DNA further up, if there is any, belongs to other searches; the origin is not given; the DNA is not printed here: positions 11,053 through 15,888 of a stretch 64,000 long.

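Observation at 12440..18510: Previously undescribed ~17-aa tandem repeat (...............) shared by three T4SS-linked proteins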

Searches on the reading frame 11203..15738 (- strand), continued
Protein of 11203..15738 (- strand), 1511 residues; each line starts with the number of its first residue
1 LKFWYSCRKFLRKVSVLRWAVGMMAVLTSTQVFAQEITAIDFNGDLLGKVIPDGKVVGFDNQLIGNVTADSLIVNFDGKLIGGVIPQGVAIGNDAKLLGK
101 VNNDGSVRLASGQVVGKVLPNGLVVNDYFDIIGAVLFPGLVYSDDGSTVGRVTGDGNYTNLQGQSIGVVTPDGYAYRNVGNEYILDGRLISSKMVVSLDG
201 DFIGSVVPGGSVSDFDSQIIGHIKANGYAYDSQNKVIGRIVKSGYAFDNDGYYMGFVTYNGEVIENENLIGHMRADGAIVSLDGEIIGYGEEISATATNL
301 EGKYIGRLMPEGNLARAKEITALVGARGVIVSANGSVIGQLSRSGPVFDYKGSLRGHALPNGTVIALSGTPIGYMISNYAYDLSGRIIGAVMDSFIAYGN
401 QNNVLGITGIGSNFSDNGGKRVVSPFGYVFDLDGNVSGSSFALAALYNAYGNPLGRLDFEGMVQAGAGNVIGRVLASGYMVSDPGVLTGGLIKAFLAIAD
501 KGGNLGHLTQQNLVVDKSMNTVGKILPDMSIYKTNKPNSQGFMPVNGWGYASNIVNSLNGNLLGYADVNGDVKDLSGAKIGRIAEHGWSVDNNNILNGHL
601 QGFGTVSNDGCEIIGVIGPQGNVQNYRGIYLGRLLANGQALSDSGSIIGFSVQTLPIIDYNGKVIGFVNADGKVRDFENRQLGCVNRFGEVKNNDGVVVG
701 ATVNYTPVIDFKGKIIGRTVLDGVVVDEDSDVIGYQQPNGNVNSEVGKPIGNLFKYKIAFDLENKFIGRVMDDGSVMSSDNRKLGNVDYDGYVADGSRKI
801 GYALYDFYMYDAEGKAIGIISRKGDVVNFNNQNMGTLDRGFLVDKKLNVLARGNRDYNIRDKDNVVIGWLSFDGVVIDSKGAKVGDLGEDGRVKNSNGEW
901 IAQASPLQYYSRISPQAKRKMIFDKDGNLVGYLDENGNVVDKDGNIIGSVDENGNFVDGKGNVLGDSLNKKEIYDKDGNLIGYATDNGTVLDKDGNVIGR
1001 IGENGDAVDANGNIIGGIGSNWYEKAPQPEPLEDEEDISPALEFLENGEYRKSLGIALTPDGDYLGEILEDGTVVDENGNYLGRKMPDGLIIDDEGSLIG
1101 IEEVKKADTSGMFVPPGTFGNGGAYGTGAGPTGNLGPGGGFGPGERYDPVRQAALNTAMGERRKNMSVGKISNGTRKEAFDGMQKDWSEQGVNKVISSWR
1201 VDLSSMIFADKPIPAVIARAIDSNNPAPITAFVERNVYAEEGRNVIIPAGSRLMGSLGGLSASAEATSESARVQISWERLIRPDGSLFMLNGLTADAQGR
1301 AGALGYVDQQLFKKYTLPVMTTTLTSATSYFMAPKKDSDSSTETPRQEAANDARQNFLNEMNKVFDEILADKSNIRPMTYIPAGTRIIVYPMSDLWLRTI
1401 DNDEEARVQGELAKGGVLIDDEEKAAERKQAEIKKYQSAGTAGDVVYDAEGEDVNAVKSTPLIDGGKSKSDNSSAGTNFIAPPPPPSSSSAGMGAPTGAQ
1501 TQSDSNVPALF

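Call 18: find_encoding_contigs(protein=P0060, flank=10000, max_places=3)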
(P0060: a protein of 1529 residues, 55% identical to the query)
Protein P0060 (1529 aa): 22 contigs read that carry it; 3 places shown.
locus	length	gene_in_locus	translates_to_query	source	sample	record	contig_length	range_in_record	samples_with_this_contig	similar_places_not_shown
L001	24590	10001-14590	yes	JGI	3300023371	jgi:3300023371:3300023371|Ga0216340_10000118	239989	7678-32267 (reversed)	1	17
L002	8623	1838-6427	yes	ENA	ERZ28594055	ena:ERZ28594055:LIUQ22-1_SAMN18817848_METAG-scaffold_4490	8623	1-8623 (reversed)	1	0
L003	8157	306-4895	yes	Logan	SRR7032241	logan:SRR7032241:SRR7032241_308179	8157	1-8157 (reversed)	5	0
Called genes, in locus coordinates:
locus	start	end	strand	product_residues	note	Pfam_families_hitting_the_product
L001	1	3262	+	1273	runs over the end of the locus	-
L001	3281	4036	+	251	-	PF04335:VirB8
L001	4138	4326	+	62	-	-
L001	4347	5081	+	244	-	PF04335:VirB8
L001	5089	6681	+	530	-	PF03524:CagX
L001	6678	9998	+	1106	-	-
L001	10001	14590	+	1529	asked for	PF12396:DUF3659 (faint), PF21784:Bflower (faint), PF21785:Bflower_2 (weak), PF03743:TrbI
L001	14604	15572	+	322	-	PF00437:T2SSE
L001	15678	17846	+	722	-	-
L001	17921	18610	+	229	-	-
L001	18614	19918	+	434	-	-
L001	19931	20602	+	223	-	-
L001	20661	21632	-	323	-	PF01381:HTH_3, PF12844:HTH_19 (faint), PF13443:HTH_26 (faint), PF13560:HTH_31, PF01381:HTH_3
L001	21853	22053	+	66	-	-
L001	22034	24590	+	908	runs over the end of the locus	-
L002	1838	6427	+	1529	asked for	PF12396:DUF3659 (faint), PF21784:Bflower (faint), PF21785:Bflower_2 (weak), PF03743:TrbI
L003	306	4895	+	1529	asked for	PF12396:DUF3659 (faint), PF21784:Bflower (faint), PF21785:Bflower_2 (weak), PF03743:TrbI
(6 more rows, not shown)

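Call 20: find_related_loci(query=A1, collection=genome_contigs, flank=10000)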
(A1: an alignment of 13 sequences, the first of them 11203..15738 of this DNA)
Query A1 (1511 aa) in genome_contigs; peptide patterns used: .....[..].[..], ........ (x = any residue, [..] = any of these).
343 stretches matched a pattern; 166 encode a relative of the query (tblastn E <= 1e-3); the best 80 are kept; 80 distinct loci.
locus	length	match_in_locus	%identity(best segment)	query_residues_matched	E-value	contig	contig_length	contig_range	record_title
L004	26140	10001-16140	70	1-1511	0e+0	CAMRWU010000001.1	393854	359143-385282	MAG TPA_asm: uncultured proteobacterium isolate SRR13573577_bin.13_metawrap_v1.3_MAG genome assembly, contig: NODE.1_len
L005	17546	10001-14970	69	1-1467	0e+0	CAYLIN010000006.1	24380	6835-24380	MAG TPA_asm: uncultured Azospirillaceae bacterium isolate SRP199465_co2_209 genome assembly, contig: NODE_5578_length_24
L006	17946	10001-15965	64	20-1511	0e+0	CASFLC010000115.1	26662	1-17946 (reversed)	uncultured proteobacterium isolate SI.A99.metabat-bins.196 genome assembly, contig: SI.A99.metabat-bins.196.fa_k141_3482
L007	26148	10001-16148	63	20-1511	0e+0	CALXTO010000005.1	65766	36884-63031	MAG: uncultured Alphaproteobacteria bacterium isolate BRZ_CT__bin33 genome assembly, contig: BRZ_CT__NODE_722_length_657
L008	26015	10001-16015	62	4-1477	0e+0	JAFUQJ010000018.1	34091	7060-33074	MAG: Alphaproteobacteria bacterium isolate RGIG4730 Roe_deer_Rectum.Co__c179762, whole genome shotgun sequence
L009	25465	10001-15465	63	4-1511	0e+0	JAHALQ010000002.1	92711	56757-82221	MAG: Proteobacteria bacterium isolate L3_072_000M1_dasL3_072_000M1_concoct_80 L3_072_000M1_scaffold_121, whole genome sh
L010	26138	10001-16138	62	9-1511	0e+0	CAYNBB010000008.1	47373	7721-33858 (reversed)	MAG TPA_asm: uncultured Azospirillaceae bacterium isolate SRP225648_co1_885 genome assembly, contig: NODE_1333_length_47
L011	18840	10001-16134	61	1-1511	0e+0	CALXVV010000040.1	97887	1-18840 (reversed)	MAG: uncultured Alphaproteobacteria bacterium isolate E04__bin378 genome assembly, contig: E04__k127_2986412, whole geno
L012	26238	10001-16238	61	2-1477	0e+0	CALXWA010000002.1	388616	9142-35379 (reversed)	MAG: uncultured Alphaproteobacteria bacterium isolate BRZ_FL__bin18 genome assembly, contig: BRZ_FL__NODE_19_length_3886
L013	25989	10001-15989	61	3-1462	0e+0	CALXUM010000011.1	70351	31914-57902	MAG: uncultured Alphaproteobacteria bacterium isolate BRZ_CT__bin98 genome assembly, contig: BRZ_CT__NODE_657_length_703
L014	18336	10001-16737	58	1-1511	0e+0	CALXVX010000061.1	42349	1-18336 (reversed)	MAG: uncultured Alphaproteobacteria bacterium isolate E21__bin46 genome assembly, contig: E21__k127_2757639, whole genom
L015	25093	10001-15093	59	2-1511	0e+0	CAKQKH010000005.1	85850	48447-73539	MAG: uncultured Alphaproteobacteria bacterium isolate REFINED_METABAT215_TOP10_CONTIGS_1500_ASSEMBLY_K77_MERGED__Hadza_M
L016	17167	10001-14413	58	1-1481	0e+0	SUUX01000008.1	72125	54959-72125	MAG: Alphaproteobacteria bacterium isolate SIG57 NODE_8999_length_72125_cov_7.043946, whole genome shotgun sequence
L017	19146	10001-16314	54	9-1511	0e+0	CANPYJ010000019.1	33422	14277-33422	MAG: uncultured Alphaproteobacteria bacterium isolate Lapin-004__bin38 genome assembly, contig: Lapin-004__NODE_1530_len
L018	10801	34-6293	57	3-1511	0e+0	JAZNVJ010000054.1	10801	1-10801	MAG: Alphaproteobacteria bacterium isolate T1900044790_TS20190256.MAGScoT_cleanbin_000026 SGB_2645_k141_1621453, whole g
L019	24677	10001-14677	54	14-1511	0e+0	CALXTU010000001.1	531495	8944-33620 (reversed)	MAG: uncultured Alphaproteobacteria bacterium isolate BRZ_PK__bin103 genome assembly, contig: BRZ_PK__NODE_2_length_5314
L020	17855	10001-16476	56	8-1511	0e+0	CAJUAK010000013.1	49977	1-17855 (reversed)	MAG TPA_asm: uncultured Alphaproteobacteria bacterium isolate MGBC118957 genome assembly, contig: MGBC118957.13, whole g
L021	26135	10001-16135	63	35-1511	0e+0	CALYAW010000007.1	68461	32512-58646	MAG: uncultured Alphaproteobacteria bacterium isolate BRZ_DM__bin108 genome assembly, contig: BRZ_DM__NODE_631_length_68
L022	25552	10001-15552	55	23-1511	0e+0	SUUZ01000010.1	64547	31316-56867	MAG: Alphaproteobacteria bacterium isolate SIG59 NODE_10816_length_64547_cov_19.796911, whole genome shotgun sequence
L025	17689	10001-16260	53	7-1511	0e+0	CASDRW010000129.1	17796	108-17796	uncultured proteobacterium isolate SI.B40.metabat-bins.148 genome assembly, contig: SI.B40.metabat-bins.148.fa_k141_3973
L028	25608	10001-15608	64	20-1511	0e+0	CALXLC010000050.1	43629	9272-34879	MAG: uncultured Alphaproteobacteria bacterium isolate E27__bin196 genome assembly, contig: E27__k127_1115690, whole geno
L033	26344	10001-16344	50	7-1511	0e+0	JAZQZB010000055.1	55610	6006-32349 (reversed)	MAG: Alphaproteobacteria bacterium isolate T1900045158_TC20190152.MAGScoT_cleanbin_000010 SGB_5000_k141_2342367, whole g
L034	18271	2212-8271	49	23-1511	0e+0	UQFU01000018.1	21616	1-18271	uncultured Alphaproteobacteria bacterium isolate UMGS241 genome assembly, contig: NODE_1049_length_21616_cov_5.106303, w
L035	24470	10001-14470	52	15-1511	0e+0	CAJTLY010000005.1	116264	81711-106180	MAG TPA_asm: uncultured Alphaproteobacteria bacterium isolate MGBC103387 genome assembly, contig: MGBC103387.5, whole ge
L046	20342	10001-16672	46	9-1511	0e+0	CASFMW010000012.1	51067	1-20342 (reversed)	uncultured proteobacterium isolate O25_L1_391391_idba_bin.172 genome assembly, contig: O25_L1_391391_idba_bin.172.fa_sca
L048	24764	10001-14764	54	18-1511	0e+0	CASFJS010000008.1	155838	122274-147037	uncultured proteobacterium isolate B35_L4_330330_idba_bin.27 genome assembly, contig: B35_L4_330330_idba_bin.27.fa_scaff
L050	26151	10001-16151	69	8-1511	0e+0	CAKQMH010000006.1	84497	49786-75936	MAG: uncultured Alphaproteobacteria bacterium isolate REFINED_METABAT215_TOP10_CONTIGS_1500_ASSEMBLY_K77_MERGED__Hadza_M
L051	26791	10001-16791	45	20-1511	0e+0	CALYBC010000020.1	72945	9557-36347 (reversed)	MAG: uncultured Alphaproteobacteria bacterium isolate E17__bin256 genome assembly, contig: E17__k127_1539773, whole geno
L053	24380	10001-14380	46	9-1511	0e+0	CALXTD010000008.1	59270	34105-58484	MAG: uncultured Alphaproteobacteria bacterium isolate BRZ_RF__bin97 genome assembly, contig: BRZ_RF__NODE_478_length_592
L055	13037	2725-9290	59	11-1511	0e+0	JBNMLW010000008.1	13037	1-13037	MAG: Alphaproteobacteria bacterium isolate CM_BacCAZ1100.7 k141_134697_length_13037_cov_10.0000, whole genome shotgun se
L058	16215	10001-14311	42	9-1511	0e+0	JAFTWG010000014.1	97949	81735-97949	MAG: Alphaproteobacteria bacterium isolate RGIG4207 Roe_deer_Colon-3__c4304, whole genome shotgun sequence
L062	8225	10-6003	43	9-1511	0e+0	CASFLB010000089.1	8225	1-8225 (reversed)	uncultured proteobacterium isolate O80_L3_331331_idba_bin.82 genome assembly, contig: O80_L3_331331_idba_bin.82.fa_scaff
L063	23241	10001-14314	43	9-1511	0e+0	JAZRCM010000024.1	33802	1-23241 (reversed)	MAG: Alphaproteobacteria bacterium isolate T1900045514_YK20190208.MAGScoT_cleanbin_000005 SGB_7587_k141_2675617, whole g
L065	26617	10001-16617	42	6-1511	0e+0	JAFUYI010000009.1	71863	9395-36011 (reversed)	MAG: Alphaproteobacteria bacterium isolate RGIG4937 Roe_deer_Rumen-3__c1872, whole genome shotgun sequence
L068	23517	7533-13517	64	8-1511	0e+0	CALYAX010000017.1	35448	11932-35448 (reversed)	MAG: uncultured Alphaproteobacteria bacterium isolate BRZ_DH__bin41 genome assembly, contig: BRZ_DH__NODE_1127_length_35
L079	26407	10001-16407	38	31-1511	0e+0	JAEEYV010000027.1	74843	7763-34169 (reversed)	MAG: Alphaproteobacteria bacterium isolate Tb.RUG.69 k141_5666932_flag=0_multi=12.0004_len=74843, whole genome shotgun s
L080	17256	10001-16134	61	1-1511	0e+0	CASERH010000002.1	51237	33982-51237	uncultured proteobacterium isolate O27_L1_392392_idba_bin.56 genome assembly, contig: O27_L1_392392_idba_bin.56.fa_scaff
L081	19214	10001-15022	44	3-1511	0e+0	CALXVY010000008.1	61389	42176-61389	MAG: uncultured Alphaproteobacteria bacterium isolate BRZ_KI__bin16 genome assembly, contig: BRZ_KI__NODE_699_length_613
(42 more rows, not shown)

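Call 32: search_protein_families(library=ncbifam, proteins=[window:11203-15738:-], max_evalue=0.01)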
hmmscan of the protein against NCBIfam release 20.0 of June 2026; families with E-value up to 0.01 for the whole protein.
window:11203-15738:- (1511 aa): 5 families
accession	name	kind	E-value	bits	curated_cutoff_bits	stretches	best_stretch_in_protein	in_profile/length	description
NF038092.1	T4SS_ComB10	equivalog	8.3e-34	116.9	300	1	1197-1404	14-218/225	DNA type IV secretion system protein ComB10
NF038091.1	T4SS_VirB10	equivalog_domain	2.5e-30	105.5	220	1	1204-1399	8-193/197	type IV secretion system protein VirB10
NF010405.0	PRK13831.1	subfamily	1.8e-15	56.8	386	1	1213-1389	251-419/433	IncP-type conjugal transfer protein TrbI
TIGR01643.1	YD_repeat_2x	repeat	0.00018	21.9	15.8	0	808-827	20-39/42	YD repeat-containing protein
NF010429.0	PRK13855.1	equivalog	0.00044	19.6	374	1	1212-1320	187-290/377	type IV secretion system protein VirB10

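Call 77: find_encoding_contigs(protein=P0001, flank=2000, max_places=2)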
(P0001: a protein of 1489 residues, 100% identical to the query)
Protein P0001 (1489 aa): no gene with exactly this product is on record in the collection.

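Call 79: list_cluster_members(proteins=[P0001, P0177, P0154])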
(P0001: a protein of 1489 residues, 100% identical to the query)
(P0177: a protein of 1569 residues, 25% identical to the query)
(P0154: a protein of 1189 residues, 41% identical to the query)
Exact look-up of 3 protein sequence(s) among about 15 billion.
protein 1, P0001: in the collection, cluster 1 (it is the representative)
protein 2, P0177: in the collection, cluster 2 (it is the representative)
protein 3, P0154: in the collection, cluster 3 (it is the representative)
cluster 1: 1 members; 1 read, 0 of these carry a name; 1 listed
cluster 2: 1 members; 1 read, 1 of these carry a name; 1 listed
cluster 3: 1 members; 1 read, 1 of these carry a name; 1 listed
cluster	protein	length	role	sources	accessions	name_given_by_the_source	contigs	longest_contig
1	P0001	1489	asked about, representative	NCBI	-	-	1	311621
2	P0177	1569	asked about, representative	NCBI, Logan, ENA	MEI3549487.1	MAG: 5-fold beta-flower protein [Alphaproteobacteria bacterium]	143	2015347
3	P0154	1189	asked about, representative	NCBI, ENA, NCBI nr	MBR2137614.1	MAG: DUF3659 domain-containing protein [Alphaproteobacteria bacterium] | DUF3659 domain-containing protein [Alphaproteobacteria bacterium]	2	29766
